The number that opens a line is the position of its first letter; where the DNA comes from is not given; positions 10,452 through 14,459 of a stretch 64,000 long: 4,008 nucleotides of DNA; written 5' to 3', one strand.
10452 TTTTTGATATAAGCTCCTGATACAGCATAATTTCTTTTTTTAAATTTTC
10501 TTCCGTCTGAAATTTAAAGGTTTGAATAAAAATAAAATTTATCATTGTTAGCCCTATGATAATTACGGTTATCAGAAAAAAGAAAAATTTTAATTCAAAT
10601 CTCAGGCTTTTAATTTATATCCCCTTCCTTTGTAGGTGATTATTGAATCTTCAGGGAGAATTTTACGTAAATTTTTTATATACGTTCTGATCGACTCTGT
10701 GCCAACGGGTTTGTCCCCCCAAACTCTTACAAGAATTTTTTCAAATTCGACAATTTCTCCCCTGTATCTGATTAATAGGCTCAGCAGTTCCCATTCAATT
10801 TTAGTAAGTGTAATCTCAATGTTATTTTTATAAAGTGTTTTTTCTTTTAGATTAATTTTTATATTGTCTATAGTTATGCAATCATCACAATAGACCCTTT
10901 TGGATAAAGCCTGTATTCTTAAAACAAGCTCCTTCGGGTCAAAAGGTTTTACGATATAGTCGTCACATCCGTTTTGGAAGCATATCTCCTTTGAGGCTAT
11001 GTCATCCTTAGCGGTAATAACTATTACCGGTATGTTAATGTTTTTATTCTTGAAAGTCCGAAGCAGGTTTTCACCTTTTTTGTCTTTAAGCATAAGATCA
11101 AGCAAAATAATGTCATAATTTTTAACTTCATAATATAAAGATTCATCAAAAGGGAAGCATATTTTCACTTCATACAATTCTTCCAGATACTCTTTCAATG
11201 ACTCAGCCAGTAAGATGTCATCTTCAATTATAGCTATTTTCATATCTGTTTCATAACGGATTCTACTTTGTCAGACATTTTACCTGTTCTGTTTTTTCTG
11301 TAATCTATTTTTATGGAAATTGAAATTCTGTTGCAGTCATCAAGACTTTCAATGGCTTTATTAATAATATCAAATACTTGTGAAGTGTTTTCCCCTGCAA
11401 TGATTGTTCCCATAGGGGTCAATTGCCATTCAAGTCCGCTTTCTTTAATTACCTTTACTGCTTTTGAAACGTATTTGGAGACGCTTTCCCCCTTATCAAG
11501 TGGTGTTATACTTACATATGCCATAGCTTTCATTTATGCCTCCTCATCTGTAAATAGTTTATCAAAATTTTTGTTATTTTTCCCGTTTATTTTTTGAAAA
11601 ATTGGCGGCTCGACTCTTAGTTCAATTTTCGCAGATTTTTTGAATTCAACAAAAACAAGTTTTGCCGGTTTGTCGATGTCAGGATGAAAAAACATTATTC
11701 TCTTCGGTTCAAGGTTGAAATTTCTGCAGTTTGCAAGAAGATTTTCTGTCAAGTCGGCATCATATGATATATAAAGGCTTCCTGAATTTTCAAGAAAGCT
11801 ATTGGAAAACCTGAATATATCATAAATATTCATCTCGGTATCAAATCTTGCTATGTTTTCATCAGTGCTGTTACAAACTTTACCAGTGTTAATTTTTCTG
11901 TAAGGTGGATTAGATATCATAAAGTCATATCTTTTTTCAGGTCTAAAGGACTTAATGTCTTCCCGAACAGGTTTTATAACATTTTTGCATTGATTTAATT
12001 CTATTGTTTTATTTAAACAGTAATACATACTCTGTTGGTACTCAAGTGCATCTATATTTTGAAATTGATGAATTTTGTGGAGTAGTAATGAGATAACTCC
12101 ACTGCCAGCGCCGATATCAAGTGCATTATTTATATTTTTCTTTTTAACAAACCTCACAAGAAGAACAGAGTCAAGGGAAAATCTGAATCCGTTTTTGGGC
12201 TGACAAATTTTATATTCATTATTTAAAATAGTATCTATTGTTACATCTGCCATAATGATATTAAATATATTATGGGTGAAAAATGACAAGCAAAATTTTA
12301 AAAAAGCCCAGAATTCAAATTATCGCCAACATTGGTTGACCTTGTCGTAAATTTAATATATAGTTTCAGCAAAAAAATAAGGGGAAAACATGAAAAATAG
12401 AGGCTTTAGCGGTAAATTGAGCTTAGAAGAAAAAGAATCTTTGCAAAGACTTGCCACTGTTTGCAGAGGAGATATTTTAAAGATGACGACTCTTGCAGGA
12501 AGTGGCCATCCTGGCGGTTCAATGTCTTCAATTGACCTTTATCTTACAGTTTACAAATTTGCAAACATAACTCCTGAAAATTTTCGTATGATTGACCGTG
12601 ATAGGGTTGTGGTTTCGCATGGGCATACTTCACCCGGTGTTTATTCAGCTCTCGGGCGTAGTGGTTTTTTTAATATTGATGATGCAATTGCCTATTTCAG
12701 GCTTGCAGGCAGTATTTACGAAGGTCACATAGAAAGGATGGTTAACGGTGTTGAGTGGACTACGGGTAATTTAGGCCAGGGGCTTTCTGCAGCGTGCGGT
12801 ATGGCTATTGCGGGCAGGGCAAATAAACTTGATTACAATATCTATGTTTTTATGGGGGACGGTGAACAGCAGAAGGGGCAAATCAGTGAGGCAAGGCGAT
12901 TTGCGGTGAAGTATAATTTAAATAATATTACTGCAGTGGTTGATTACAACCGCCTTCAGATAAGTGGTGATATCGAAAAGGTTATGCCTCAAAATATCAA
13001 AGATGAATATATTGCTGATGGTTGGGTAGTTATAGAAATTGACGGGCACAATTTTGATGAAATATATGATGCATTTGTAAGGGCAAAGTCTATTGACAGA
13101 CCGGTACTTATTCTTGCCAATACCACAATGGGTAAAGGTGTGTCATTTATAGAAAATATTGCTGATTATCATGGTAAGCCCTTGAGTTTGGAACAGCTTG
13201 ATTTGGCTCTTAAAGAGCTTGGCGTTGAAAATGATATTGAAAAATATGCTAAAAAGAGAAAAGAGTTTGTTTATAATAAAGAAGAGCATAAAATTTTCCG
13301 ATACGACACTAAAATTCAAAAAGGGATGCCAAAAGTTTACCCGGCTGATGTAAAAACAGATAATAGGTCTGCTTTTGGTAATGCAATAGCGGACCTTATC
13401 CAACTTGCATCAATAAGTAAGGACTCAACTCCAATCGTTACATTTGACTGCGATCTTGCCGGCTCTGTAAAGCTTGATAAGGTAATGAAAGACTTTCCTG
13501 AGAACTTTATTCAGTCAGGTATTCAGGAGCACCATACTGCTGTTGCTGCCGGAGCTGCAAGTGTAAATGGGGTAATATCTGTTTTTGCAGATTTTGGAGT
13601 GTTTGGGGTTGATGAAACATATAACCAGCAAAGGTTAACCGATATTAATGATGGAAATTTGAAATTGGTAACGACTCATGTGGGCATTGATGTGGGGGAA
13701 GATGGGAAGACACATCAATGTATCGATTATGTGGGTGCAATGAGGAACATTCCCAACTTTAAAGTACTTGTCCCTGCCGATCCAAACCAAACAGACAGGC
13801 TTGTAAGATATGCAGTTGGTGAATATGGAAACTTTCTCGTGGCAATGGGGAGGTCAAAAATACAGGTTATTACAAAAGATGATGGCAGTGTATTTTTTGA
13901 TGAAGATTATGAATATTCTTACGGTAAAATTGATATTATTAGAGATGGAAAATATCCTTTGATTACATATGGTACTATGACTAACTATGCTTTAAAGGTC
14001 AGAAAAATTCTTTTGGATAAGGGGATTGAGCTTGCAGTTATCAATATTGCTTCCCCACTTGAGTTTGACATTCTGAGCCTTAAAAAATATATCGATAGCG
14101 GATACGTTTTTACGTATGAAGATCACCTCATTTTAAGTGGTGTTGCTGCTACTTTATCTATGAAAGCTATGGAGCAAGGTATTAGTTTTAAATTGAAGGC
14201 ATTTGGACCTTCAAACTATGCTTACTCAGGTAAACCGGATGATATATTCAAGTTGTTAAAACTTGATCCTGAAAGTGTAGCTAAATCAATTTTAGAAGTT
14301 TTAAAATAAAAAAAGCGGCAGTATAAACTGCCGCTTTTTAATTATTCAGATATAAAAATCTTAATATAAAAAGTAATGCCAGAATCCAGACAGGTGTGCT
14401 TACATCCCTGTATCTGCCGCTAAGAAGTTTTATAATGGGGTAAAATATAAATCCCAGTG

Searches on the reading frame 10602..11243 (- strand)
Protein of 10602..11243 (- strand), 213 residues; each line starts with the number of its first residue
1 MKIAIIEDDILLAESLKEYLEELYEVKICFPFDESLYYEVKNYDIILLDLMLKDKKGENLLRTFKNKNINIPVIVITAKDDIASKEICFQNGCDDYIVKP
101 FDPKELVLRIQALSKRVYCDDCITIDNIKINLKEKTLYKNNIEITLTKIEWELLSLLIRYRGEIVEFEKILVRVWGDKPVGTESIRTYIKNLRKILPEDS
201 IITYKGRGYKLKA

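Call 7: search_protein_families(library=pfam, proteins=[window:10602-11243:-])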
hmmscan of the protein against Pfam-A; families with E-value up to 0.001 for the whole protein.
window:10602-11243:- (213 aa): 2 families
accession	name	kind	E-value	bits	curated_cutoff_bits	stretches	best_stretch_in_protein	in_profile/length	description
PF00072.30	Response_reg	-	5.2e-19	68.9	30.2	1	3-110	1-110/111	Response regulator receiver domain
PF00486.34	Trans_reg_C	-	3.1e-16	59.6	26.2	1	143-211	3-77/77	Transcriptional regulatory protein, C terminal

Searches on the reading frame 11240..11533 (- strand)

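Call 7: search_protein_families(library=pfam, proteins=[window:11240-11533:-])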
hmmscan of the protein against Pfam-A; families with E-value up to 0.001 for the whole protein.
window:11240-11533:- (97 aa): 1 family
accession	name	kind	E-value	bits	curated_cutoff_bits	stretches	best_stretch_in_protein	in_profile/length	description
PF01910.22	Thiamine_BP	-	5.3e-27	94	24.9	1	6-93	2-91/92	Thiamine-binding protein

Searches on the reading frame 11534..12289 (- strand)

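Call 7: search_protein_families(library=pfam, proteins=[window:11534-12289:-])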
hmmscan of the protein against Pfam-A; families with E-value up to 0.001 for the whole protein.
window:11534-12289:- (251 aa): 4 families
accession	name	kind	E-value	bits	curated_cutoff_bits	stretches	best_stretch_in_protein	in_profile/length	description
PF05175.20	MTS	-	5.7e-14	52.6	23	1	41-133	20-111/170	Methyltransferase small domain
PF02475.24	TRM5-TYW2_MTfase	-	1.2e-06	29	28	1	54-131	38-115/164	TRM5/TYW2 methyltransferase domain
PF02527.21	GidB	-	4.3e-05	23.4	27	1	39-126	36-121/184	rRNA small subunit methyltransferase G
PF00398.26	RrnaAD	-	0.00027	20.6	24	1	32-130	7-109/263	Ribosomal RNA adenine dimethylase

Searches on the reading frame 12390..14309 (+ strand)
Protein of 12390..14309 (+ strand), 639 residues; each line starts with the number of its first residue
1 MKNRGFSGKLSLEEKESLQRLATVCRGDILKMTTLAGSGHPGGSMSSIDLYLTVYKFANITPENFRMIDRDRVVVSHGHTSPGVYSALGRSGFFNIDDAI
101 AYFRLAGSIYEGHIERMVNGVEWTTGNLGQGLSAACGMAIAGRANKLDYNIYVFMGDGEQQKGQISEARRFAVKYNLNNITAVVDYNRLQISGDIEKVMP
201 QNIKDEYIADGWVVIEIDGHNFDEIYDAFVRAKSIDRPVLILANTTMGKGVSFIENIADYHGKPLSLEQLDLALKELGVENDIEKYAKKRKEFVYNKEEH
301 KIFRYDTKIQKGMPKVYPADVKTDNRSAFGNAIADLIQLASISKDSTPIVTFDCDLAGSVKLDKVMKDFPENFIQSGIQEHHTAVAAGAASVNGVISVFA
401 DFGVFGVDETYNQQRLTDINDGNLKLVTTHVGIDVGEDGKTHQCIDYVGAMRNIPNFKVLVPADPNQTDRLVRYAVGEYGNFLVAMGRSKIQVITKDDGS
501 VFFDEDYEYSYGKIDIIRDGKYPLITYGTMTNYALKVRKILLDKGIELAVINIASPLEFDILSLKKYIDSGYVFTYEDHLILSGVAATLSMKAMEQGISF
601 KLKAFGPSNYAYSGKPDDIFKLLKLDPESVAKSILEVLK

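Call 7: search_protein_families(library=pfam, proteins=[window:12390-14309:+])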
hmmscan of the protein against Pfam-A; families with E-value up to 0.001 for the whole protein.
window:12390-14309:+ (639 aa): 6 families
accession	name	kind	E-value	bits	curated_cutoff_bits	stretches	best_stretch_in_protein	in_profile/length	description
PF00456.26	Transketolase_N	-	5.6e-48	164.1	22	1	34-282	18-280/334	Transketolase, thiamine diphosphate binding domain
PF02779.29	Transket_pyr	-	9.3e-24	84.4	27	1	339-489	13-170/174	Transketolase, pyrimidine binding domain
PF02780.25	Transketolase_C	-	1.1e-10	42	25.9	1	513-630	2-124/124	Transketolase, C-terminal domain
PF13292.11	DXP_synthase_N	-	2.3e-06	27.5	21.2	0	14-195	14-179/274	1-deoxy-D-xylulose-5-phosphate synthase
PF00676.26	E1_dh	-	1.2e-05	24.9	22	1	108-234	83-213/300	Dehydrogenase E1 component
PF02775.26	TPP_enzyme_C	-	0.00073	19.8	21.9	0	122-187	24-82/151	Thiamine pyrophosphate enzyme, C-terminal TPP binding domain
